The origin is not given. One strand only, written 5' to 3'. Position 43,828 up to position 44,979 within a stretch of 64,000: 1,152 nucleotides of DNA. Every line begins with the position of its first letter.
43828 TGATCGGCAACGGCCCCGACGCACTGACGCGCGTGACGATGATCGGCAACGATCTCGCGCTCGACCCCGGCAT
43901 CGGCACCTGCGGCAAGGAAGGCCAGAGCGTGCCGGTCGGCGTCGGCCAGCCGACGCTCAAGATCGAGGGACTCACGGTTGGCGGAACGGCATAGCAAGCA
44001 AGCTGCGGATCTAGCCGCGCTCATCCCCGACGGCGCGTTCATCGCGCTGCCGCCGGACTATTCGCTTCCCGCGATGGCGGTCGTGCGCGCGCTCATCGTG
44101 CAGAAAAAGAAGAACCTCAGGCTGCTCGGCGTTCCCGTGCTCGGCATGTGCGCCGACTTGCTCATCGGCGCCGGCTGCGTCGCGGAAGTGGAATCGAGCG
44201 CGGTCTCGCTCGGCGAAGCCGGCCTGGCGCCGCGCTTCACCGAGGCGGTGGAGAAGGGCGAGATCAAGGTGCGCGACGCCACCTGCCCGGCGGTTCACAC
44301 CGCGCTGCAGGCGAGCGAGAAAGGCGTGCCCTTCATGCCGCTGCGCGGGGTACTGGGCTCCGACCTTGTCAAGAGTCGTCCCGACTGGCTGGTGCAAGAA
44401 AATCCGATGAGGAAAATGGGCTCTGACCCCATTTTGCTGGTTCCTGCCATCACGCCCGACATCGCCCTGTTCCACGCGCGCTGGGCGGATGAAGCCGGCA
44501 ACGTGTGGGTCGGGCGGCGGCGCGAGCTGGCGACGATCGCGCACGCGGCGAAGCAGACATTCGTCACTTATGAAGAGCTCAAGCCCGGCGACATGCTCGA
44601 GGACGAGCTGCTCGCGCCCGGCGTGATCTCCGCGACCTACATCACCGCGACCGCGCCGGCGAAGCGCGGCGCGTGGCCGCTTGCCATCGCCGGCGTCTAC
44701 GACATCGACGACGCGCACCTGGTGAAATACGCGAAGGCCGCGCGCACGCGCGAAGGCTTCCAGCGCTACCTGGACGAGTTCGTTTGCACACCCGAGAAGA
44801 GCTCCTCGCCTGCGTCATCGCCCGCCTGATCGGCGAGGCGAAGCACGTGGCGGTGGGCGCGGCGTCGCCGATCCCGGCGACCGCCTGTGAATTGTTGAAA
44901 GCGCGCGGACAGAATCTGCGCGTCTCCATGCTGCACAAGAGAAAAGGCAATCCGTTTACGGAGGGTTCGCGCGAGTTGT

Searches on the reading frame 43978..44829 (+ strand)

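Call 86: search_protein_families(library=pfam, proteins=[window:43978-44829:+], max_evalue=0.00001)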
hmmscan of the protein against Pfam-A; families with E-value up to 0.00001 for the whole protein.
window:43978-44829:+ (283 aa): 1 family
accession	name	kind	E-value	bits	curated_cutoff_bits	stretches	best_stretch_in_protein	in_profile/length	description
PF01144.29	CoA_trans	-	6e-10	39.3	23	1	8-216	3-209/217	Coenzyme A transferase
